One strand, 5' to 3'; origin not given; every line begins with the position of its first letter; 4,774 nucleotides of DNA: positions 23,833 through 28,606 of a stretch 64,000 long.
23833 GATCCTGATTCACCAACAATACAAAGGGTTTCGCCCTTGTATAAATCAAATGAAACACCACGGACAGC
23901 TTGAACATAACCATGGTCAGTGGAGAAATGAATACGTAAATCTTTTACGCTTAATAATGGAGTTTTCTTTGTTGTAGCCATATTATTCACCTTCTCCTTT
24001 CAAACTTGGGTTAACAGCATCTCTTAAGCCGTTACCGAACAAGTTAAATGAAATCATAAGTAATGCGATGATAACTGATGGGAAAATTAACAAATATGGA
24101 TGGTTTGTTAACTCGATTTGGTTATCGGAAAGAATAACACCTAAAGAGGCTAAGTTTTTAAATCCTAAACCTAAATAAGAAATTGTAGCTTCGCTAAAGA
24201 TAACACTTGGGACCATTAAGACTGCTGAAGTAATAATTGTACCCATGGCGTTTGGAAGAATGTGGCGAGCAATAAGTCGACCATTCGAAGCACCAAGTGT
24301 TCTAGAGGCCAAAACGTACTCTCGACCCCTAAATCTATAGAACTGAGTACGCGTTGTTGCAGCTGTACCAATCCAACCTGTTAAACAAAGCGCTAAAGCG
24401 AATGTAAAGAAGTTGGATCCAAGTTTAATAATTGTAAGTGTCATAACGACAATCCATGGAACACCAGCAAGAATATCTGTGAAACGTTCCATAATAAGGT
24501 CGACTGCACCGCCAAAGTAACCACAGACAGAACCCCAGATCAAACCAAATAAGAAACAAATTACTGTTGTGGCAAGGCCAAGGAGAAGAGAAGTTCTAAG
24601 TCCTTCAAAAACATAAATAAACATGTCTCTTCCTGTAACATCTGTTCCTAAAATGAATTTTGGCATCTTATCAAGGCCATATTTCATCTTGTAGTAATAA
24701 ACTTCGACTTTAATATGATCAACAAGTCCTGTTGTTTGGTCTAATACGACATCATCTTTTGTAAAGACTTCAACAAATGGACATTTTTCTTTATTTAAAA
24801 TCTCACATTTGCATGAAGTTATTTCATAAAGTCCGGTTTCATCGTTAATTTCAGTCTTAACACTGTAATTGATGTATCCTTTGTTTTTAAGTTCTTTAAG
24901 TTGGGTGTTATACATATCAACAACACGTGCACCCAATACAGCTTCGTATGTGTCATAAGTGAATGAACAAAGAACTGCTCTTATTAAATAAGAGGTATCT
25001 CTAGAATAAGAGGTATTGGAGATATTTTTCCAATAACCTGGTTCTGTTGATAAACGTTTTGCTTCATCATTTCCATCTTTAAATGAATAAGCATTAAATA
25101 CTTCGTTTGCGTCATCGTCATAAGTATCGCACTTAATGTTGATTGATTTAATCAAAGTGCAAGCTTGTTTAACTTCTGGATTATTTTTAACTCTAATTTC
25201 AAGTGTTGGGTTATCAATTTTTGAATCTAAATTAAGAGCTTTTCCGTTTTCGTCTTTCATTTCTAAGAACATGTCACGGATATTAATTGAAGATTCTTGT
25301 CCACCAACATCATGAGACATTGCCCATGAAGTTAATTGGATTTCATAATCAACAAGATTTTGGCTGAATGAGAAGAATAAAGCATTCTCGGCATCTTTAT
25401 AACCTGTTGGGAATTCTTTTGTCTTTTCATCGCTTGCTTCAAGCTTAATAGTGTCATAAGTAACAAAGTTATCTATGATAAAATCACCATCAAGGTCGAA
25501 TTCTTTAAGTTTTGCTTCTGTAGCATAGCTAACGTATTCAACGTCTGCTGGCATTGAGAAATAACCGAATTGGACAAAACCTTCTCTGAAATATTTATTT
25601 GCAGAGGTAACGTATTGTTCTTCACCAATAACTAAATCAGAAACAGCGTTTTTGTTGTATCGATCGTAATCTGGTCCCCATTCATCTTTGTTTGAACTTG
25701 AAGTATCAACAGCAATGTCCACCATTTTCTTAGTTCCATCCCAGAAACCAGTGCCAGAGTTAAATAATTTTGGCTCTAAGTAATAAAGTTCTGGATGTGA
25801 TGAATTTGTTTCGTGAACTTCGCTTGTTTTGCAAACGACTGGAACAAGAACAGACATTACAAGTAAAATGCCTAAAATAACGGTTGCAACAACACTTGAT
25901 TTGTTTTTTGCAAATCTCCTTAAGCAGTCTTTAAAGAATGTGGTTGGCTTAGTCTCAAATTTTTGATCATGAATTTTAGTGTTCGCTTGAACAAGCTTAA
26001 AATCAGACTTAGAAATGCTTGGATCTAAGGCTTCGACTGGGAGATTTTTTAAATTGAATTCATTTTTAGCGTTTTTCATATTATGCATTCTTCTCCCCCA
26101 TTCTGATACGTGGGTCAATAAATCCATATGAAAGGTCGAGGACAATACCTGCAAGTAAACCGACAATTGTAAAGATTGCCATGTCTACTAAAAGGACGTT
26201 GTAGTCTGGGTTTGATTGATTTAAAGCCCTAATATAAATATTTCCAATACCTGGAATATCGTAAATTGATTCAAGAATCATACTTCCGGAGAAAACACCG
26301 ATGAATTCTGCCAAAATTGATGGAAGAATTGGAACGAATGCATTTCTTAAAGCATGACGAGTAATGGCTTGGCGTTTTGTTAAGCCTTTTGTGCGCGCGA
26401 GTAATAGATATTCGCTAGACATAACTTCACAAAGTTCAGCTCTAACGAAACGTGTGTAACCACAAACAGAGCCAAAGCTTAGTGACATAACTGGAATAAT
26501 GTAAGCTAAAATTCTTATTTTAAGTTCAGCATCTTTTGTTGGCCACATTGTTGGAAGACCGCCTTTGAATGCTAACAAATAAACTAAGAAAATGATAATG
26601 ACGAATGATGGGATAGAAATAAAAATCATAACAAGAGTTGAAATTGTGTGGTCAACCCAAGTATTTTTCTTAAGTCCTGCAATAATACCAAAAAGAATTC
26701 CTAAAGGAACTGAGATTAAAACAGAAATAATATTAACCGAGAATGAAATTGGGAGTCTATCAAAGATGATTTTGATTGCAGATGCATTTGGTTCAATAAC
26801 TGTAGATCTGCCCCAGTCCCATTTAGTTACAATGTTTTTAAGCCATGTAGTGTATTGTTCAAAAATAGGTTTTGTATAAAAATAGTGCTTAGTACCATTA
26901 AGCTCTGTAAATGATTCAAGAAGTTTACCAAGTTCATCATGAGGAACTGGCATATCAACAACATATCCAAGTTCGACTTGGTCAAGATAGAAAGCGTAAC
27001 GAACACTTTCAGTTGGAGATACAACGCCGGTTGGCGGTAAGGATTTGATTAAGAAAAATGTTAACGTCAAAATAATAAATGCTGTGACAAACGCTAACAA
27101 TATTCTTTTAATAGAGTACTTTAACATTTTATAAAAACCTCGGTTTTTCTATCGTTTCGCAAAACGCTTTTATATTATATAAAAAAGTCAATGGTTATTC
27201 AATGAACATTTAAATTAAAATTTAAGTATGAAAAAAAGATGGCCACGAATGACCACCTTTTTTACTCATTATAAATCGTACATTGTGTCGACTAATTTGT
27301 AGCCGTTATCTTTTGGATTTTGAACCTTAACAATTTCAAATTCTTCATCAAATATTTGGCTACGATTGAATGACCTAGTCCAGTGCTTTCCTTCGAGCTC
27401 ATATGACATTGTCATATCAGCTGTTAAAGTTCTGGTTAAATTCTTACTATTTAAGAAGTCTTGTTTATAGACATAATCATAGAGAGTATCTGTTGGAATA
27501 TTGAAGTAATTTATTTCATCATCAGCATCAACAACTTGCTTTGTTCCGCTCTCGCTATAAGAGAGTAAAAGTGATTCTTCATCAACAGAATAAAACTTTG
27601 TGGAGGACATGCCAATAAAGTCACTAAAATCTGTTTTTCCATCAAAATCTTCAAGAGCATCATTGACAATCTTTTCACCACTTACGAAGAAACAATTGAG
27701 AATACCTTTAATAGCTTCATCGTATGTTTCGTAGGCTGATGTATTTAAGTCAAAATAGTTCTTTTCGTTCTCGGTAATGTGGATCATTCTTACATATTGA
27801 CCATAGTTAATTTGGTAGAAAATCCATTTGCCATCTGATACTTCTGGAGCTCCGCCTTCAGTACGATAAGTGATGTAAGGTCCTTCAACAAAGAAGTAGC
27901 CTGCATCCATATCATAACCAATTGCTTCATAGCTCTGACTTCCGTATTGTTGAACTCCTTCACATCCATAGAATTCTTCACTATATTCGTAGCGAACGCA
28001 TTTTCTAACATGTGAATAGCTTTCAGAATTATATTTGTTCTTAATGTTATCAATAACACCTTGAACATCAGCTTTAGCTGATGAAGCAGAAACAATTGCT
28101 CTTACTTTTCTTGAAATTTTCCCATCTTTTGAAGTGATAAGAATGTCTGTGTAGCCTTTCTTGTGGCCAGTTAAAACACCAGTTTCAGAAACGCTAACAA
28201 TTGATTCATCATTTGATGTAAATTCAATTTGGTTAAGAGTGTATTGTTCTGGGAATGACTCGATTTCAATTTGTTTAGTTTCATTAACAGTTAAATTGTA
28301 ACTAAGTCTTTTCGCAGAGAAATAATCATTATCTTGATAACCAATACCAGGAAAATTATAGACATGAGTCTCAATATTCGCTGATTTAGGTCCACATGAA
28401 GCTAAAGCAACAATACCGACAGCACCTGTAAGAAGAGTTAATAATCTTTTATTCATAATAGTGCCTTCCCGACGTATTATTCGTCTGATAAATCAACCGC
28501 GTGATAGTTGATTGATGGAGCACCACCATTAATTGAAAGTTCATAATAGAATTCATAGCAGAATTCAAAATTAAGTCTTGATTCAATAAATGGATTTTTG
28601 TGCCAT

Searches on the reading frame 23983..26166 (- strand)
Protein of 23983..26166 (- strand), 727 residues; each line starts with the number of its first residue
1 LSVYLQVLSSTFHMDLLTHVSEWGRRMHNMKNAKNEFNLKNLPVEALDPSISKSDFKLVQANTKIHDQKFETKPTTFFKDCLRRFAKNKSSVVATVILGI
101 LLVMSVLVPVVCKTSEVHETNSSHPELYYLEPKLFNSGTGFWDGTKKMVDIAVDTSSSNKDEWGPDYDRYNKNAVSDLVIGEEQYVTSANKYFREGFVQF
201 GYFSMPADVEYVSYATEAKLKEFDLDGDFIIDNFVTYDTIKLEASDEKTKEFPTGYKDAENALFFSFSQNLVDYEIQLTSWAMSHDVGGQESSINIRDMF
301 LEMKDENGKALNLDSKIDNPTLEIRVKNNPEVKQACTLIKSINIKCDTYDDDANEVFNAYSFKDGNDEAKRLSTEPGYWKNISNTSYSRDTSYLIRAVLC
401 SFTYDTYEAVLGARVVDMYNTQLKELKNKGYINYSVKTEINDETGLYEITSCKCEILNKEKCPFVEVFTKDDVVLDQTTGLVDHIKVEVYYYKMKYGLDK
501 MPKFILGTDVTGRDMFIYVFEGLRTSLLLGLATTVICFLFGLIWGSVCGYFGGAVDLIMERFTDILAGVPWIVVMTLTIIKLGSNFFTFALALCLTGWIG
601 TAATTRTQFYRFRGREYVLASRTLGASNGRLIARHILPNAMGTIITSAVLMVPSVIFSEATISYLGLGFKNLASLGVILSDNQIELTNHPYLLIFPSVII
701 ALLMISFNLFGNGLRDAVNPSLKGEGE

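Call 5: search_protein_families(library=pfam, proteins=[window:23983-26166:-], max_evalue=0.01)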
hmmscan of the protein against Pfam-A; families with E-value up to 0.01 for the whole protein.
window:23983-26166:- (727 aa): 3 families
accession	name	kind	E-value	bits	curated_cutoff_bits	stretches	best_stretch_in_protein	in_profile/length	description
PF00528.27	BPD_transp_1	-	1.8e-26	93.5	26.4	1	541-723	1-183/184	Binding-protein-dependent transport system inner membrane component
PF12911.12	OppC_N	-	4.1e-07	30.2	23.9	1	76-112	1-37/53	N-terminal TM domain of oligopeptide transport permease C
PF01275.24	Myelin_PLP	-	0.0033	17.7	23.8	1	531-616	16-105/231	Myelin proteolipid protein (PLP or lipophilin)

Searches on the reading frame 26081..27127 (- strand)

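Call 5: search_protein_families(library=pfam, proteins=[window:26081-27127:-], max_evalue=0.01)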
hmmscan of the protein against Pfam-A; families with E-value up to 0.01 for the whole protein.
window:26081-27127:- (348 aa): 1 family
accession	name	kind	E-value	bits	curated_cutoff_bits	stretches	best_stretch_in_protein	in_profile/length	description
PF00528.27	BPD_transp_1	-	2.1e-35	122.6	26.4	1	143-342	1-183/184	Binding-protein-dependent transport system inner membrane component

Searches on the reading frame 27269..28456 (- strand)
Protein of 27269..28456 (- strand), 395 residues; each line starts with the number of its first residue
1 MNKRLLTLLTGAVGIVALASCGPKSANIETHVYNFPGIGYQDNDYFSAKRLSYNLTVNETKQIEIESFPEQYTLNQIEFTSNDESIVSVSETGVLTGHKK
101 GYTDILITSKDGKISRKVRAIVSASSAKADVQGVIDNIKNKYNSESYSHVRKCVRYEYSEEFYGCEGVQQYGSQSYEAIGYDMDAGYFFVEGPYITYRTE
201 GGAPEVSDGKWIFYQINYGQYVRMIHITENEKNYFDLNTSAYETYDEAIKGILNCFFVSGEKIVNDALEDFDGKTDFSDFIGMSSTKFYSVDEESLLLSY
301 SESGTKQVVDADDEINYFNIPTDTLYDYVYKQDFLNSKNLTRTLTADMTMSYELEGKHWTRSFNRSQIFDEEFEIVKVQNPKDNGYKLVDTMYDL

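Call 5: search_protein_families(library=pfam, proteins=[window:27269-28456:-], max_evalue=0.01)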
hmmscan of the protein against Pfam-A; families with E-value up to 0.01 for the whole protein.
window:27269-28456:- (395 aa): 2 families
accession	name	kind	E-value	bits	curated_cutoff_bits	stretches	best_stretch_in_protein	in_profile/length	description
PF02368.24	Big_2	-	2.5e-07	31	22.8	1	57-113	16-72/79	Bacterial Ig-like domain (group 2)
PF21461.3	HL_N-beta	-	0.00023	21.3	27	1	78-118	15-53/57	Hyaluronate lyase, N-terminal beta-sheet domain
